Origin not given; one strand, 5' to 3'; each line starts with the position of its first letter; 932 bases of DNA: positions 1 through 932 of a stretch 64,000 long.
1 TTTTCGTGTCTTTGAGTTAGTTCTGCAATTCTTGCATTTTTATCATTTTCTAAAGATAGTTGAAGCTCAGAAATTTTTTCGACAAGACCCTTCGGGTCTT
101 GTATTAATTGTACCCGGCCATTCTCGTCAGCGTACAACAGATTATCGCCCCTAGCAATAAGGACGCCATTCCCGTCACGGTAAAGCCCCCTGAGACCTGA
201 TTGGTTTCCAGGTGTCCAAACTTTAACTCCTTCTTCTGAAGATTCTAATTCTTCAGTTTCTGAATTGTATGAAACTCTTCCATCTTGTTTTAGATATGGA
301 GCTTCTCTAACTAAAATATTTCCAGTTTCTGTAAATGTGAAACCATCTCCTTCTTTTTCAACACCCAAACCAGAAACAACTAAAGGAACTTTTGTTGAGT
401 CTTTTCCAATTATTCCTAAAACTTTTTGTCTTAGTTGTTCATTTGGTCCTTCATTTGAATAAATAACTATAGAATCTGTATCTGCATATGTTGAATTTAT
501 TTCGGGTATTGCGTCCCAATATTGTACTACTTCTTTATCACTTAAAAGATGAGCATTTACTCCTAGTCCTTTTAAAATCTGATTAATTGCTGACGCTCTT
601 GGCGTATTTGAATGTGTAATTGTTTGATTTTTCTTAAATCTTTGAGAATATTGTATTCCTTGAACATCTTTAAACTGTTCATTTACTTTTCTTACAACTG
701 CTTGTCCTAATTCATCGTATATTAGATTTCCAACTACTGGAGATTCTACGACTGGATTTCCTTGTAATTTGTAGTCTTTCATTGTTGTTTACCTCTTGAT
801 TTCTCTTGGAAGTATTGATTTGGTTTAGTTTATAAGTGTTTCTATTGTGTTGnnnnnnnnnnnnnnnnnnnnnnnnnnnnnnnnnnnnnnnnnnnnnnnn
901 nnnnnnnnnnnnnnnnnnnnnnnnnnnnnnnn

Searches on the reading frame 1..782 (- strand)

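Call 5: search_protein_families(library=pfam, proteins=[window:1-782:-], max_evalue=1)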
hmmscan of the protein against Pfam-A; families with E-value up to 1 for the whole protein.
window:1-782:- (260 aa): 1 family
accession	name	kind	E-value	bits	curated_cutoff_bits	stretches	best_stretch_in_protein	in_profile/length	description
PF24912.1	SH3_TNRC18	-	0.013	15.6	27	1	202-230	5-30/58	TNRC18-like,(4.1.1) SH3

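Call 6: search_solved_structures(query=window:1-782:-, max_evalue=10, show_alignments=2)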
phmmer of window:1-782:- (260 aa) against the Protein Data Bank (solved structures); distinct sequences matched with E-value up to 10: 0.

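Call 7: find_homologous_proteins(query=window:1-782:-, max_evalue=0.001)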
Query window:1-782:- (260 aa): 45 proteins with E <= 0.001 among 912 candidates.
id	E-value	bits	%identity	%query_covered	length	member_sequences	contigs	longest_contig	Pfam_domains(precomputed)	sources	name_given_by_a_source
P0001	5.0e-121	421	75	100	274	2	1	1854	-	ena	-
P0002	2.4e-103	363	64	100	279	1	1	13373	-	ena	-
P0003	5.0e-103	362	65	99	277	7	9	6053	-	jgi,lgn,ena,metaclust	metaclust:\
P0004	4.1e-96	339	63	99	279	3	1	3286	-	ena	-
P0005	3.4e-94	333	62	99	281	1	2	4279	-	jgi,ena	jgi:hypothetical protein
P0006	2.3e-91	324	59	99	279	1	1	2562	-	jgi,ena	-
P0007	6.4e-85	303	58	99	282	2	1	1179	-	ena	-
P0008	4.1e-81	290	56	99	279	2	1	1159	-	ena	-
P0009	1.0e-79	286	55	99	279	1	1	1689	-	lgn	-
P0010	3.3e-78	281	55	100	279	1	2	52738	-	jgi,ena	-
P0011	7.9e-78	279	59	87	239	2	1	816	-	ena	-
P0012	1.0e-77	279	55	100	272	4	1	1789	-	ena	-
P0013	3.7e-77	277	54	100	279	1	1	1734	-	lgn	-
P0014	5.7e-73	264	55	91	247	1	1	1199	-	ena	-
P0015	5.7e-72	260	54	100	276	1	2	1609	-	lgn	-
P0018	1.1e-67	246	57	94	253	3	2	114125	-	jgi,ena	-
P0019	2.7e-67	245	49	100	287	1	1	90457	-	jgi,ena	-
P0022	9.2e-65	237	50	91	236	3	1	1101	-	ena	-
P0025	1.1e-62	230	45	100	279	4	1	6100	-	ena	-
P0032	1.1e-58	217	48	88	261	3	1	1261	-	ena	-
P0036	6.8e-55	204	51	83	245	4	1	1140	-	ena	-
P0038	6.2e-49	185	44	94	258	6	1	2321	-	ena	-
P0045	5.3e-27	113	37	82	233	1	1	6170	-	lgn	-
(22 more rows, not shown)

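Call 10: search_solved_structures(query=A1, max_evalue=10, show_alignments=3)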
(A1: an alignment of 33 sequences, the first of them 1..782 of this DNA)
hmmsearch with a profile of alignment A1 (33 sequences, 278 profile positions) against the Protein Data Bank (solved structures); distinct sequences matched with E-value up to 10: 1.
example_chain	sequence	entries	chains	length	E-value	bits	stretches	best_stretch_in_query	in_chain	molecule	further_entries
1jql_B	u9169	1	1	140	1.5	11.2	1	100-158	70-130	DNA Polymerase III, DELTA SUBUNIT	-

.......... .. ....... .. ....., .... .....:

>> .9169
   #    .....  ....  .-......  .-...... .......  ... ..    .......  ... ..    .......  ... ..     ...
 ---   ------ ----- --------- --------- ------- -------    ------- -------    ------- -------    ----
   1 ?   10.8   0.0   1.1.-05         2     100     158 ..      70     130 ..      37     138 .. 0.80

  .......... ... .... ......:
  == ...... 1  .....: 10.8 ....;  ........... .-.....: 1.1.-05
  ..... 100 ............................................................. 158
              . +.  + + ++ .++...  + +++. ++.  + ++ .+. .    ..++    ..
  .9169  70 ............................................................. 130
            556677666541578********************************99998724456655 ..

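Call 12: find_encoding_contigs(protein=P0018, flank=8000, max_places=3)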
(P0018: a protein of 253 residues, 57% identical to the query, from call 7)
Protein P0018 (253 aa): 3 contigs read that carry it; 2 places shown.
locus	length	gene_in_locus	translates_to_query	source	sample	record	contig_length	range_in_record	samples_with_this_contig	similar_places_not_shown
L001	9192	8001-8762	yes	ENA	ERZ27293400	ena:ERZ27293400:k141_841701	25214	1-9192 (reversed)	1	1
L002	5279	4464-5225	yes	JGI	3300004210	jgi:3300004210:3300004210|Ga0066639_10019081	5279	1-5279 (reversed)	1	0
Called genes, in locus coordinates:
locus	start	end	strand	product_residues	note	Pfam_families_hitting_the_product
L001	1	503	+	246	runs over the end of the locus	PF02535:Zip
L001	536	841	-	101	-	-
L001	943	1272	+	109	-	-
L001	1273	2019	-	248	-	PF01145:Band_7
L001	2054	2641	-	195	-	PF02163:Peptidase_M50 (weak)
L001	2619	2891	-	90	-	-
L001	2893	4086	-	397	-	PF00009:GTP_EFTU, PF03144:GTP_EFTU_D2 (weak), PF09173:eIF2_C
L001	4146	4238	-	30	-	-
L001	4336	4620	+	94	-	-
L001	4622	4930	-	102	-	-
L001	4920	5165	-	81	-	-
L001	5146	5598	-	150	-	PF01092:Ribosomal_S6e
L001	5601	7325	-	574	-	PF00009:GTP_EFTU, PF01926:MMR_HSR1 (weak), PF03029:ATP_bind_1 (faint), PF11987:IF-2, PF14578:GTP_EFTU_D4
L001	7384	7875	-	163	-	PF00334:NDK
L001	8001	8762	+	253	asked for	-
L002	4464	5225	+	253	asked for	-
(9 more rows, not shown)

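Call 13: find_encoding_contigs(protein=P0019, flank=8000, max_places=3)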
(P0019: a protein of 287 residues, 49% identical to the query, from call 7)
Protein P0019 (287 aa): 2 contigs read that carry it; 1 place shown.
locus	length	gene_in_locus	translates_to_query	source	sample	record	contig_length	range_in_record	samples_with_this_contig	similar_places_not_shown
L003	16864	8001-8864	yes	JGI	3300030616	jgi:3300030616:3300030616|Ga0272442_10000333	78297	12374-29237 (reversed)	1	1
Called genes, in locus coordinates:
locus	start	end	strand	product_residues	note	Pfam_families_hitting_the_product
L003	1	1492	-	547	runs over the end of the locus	PF00749:tRNA-synt_1c, PF03950:tRNA-synt_1c_C, PF20974:tRNA-synt_1c_C2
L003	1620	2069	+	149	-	-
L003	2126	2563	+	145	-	PF13636:Methyltranf_PUA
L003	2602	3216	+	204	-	PF01209:Ubie_methyltran, PF02353:CMAS, PF05891:Methyltransf_PK (faint), PF13489:Methyltransf_23, PF13847:Methyltransf_31, PF08241:Methyltransf_11, PF08242:Methyltransf_12, PF13649:Methyltransf_25, +1 more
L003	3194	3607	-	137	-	PF01252:Peptidase_A8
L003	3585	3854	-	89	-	-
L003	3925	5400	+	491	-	-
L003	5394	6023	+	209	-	-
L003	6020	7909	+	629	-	PF01261:AP_endonuc_2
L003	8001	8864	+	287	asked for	-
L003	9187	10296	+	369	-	PF00078:RVT_1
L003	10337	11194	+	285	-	PF01909:NTP_transf_2, PF18765:Polbeta (weak)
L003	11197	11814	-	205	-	-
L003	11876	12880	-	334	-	PF01326:PPDK_N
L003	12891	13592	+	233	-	PF13483:Lactamase_B_3, PF12706:Lactamase_B_2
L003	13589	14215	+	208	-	PF01135:PCMT, PF01209:Ubie_methyltran (weak), PF00398:RrnaAD (weak), PF08704:GCD14 (weak), PF01189:Methyltr_RsmB-F (faint), PF13847:Methyltransf_31 (weak), PF13649:Methyltransf_25 (faint)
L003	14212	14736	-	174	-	PF00252:Ribosomal_L16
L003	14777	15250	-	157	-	-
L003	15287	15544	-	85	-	PF01247:Ribosomal_L35Ae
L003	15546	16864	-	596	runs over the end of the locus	-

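Call 14: find_encoding_contigs(protein=P0010, flank=8000, max_places=3)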
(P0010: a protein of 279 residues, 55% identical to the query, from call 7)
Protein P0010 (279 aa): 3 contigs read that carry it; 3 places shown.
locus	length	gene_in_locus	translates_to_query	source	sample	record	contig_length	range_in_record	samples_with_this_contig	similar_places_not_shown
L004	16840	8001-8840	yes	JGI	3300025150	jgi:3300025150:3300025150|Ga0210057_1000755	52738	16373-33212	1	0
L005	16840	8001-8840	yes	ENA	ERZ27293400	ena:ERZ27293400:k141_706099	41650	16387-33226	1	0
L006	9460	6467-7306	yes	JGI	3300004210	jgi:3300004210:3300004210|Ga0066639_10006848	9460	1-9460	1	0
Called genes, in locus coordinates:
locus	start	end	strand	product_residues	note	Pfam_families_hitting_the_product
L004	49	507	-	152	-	PF00565:SNase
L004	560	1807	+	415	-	-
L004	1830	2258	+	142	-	-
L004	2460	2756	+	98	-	PF01035:DNA_binding_1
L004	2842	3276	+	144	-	-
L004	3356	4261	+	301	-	-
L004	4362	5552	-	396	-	-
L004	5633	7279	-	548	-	PF03483:B3_4 (weak), PF03484:B5, PF17759:tRNA_synthFbeta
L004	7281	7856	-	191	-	PF00561:Abhydrolase_1, PF06821:Ser_hydrolase, PF10230:LIDHydrolase (faint), PF12146:Hydrolase_4 (weak)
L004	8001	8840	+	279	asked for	-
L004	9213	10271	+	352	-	PF00078:RVT_1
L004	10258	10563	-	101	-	-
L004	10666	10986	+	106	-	-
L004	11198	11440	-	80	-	PF13601:HTH_34 (weak)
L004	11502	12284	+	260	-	-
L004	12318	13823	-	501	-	PF01409:tRNA-synt_2d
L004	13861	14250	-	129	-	-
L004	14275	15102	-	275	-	PF01978:TrmB, PF11495:TrmB_EBD_N (weak)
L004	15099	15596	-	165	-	-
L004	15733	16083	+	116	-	-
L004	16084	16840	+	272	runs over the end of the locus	-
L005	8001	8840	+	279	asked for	-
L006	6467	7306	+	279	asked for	-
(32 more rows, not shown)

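Call 16: predict_structure(alignment_id=A1)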
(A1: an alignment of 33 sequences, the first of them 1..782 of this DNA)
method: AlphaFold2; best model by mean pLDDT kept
length: 260 residues; sequences in the alignment: 33
mean_pLDDT: 92.8   pTM: 0.84
mean pLDDT of the five models: 92.8, 91.4, 90.9, 89.6, 88.8
residues with pLDDT >= 90: 212; 70-90: 35; 50-70: 13; < 50: 0
segments of 3 or more residues with pLDDT < 50: none
pLDDT, mean of each block of 10 residues (from residue 1): 85 85 98 98 95 97 97 92 95 94 97 98 97 97 96 93 97 93 96 97 94 96 92 59 87 87
secondary structure, 60 per line:
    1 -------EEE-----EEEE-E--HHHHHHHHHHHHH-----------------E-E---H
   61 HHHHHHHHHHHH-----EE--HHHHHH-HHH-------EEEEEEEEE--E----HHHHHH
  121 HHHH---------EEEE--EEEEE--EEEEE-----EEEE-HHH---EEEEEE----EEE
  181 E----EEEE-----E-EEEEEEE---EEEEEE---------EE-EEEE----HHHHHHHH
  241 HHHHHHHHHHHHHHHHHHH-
elements in order: E8-10 E16-19 H24-36 H60-72 H82-87 E99-107 H115-124 E134-137 E140-144 E147-151 E157-160 E168-173 E178-181 E186-189 E197-203 E207-212 E225-228 H233-259

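Call 20: fold_search(model_id=the predicted structure, library=pdb)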
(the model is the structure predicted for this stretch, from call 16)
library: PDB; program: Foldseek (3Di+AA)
matches with E <= 10: 334; with E <= 0.001: 0
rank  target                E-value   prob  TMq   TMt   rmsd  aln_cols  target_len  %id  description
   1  3u58_B                8.9e-02  0.11  0.13  0.16  14.5       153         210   10  Crystal Structure of the Tetrahymena telomerase processivity factor Teb1 AB (released 2011-12-28)
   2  3u58_A                2.0e-01  0.07  0.13  0.16  14.4       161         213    8  Crystal Structure of the Tetrahymena telomerase processivity factor Teb1 AB (released 2011-12-28)
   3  8idx_A                2.5e-01  0.04  0.11  0.14  14.0       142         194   15  Structure of p205 HIN (released 2024-02-14)
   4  8d0b_A                3.7e-01  0.06  0.14  0.04  17.5       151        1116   15  Human CST-DNA polymerase alpha/primase preinitiation complex bound to 4xTEL-foldback template (released 2022-06-22)
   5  8aaj_A                3.7e-01  0.03  0.15  0.12  22.5       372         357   10  Crystal structure of the Pyrococcus abyssi RPA (apo form) (released 2023-05-03)
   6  8oej_D                4.2e-01  0.06  0.14  0.13  20.1       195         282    8  Extended RPA-DNA nucleoprotein filament (released 2023-05-10)
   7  8oej_A                4.2e-01  0.06  0.14  0.13  21.2       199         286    7  Extended RPA-DNA nucleoprotein filament (released 2023-05-10)
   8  4jbk_C                4.4e-01  0.05  0.11  0.15  14.2       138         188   15  Molecular basis for abrogation of activation of pro-inflammatory cytokines (released 2013-06-26)
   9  3u58_C                4.7e-01  0.07  0.14  0.17  14.7       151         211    9  Crystal Structure of the Tetrahymena telomerase processivity factor Teb1 AB (released 2011-12-28)
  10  5yzp                  4.7e-01  0.04  0.14  0.18  15.0       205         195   10  Crystal structure of p204 HINa domain (released 2018-12-19)
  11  2oq0_B                5.0e-01  0.03  0.10  0.13  13.2       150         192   11  Crystal Structure of the First HIN-200 Domain of Interferon-Inducible Protein 16 (released 2007-02-27)
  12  1nov_C                5.4e-01  0.01  0.08  0.07  15.6       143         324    9  NODAMURA VIRUS (released 1998-01-14)
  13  4jbk_B                6.1e-01  0.03  0.11  0.14  13.0       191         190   12  Molecular basis for abrogation of activation of pro-inflammatory cytokines (released 2013-06-26)
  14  4lnq_B                7.0e-01  0.03  0.11  0.14  15.4       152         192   12  Crystal structure of Ifi202 HINa domain in complex with 20bp dsDNA (released 2014-01-08)
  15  7cnx_C                7.0e-01  0.02  0.09  0.10  14.3       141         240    7  Crystal structure of Apo PSD from E. coli (2.63 A) (released 2021-03-24)
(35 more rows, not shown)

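Call 25: find_encoding_contigs(protein=P0002, flank=6000, max_places=2)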
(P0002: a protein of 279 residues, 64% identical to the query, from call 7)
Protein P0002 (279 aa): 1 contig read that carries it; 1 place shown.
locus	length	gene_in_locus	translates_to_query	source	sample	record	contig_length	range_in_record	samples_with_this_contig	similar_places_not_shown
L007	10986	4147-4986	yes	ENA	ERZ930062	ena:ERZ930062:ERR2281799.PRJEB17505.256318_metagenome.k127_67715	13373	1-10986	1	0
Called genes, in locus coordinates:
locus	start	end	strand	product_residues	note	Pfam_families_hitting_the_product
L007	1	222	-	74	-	?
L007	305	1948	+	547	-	PF01835:MG2 (weak)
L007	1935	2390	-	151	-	PF01209:Ubie_methyltran, PF05148:Methyltransf_8 (weak), PF13489:Methyltransf_23 (weak), PF07021:MetW (weak), PF13847:Methyltransf_31, PF08241:Methyltransf_11, PF08242:Methyltransf_12 (weak), PF13649:Methyltransf_25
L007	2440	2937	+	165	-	PF22769:DCD, PF00692:dUTPase (weak)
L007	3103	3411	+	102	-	-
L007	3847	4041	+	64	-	-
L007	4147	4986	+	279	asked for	-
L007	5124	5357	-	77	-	-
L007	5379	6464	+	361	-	PF00078:RVT_1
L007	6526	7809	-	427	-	-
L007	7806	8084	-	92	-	PF18895:T4SS_pilin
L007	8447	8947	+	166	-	-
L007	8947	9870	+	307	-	PF17125:Methyltr_RsmF_N, PF01189:Methyltr_RsmB-F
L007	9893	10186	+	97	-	-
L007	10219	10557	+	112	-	-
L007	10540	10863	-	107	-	PF14251:PterinBD-DUF4346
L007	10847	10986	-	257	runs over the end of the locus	PF01261:AP_endonuc_2, PF03851:UvdE (weak)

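Call 26: find_encoding_contigs(protein=P0001, flank=6000, max_places=2)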
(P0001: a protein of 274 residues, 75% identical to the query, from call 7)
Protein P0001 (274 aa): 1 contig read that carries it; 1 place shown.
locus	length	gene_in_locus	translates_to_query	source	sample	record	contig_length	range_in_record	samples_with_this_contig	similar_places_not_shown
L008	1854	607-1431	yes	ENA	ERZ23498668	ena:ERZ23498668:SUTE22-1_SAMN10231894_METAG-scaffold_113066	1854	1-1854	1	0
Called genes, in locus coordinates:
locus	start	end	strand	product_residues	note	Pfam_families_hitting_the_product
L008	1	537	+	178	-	?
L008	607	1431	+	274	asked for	-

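Call 27: find_encoding_contigs(protein=P0003, flank=6000, max_places=4)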
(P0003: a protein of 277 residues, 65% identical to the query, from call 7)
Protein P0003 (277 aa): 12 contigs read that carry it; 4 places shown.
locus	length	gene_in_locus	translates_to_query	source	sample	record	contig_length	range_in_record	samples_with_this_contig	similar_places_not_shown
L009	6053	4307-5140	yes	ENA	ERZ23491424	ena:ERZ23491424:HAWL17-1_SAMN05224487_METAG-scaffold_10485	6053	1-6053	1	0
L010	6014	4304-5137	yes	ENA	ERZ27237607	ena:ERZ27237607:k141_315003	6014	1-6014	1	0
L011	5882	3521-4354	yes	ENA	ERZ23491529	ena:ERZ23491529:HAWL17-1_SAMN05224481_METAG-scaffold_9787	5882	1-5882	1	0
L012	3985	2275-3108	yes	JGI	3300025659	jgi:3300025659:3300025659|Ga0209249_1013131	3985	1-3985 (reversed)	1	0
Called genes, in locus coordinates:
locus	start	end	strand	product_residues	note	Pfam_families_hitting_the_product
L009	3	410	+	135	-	?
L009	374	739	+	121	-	-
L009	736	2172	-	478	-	PF00587:tRNA-synt_2b, PF03129:HGTP_anticodon, PF09180:ProRS-C_1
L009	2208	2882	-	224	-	PF08713:DNA_alkylation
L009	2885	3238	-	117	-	-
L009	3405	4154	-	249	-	PF14528:LAGLIDADG_3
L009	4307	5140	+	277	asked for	-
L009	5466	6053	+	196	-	?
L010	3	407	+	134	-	?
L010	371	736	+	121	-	-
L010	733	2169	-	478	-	PF00587:tRNA-synt_2b, PF03129:HGTP_anticodon, PF09180:ProRS-C_1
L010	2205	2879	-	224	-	PF08713:DNA_alkylation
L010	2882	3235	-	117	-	-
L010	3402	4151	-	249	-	PF14528:LAGLIDADG_3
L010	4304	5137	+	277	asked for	-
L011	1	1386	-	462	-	?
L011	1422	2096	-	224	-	PF08713:DNA_alkylation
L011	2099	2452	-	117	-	-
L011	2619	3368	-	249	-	PF14528:LAGLIDADG_3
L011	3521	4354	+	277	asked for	-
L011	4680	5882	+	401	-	?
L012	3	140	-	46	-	?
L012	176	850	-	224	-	PF08713:DNA_alkylation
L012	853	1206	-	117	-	-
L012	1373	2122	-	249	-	PF14528:LAGLIDADG_3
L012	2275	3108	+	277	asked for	-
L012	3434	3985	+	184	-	?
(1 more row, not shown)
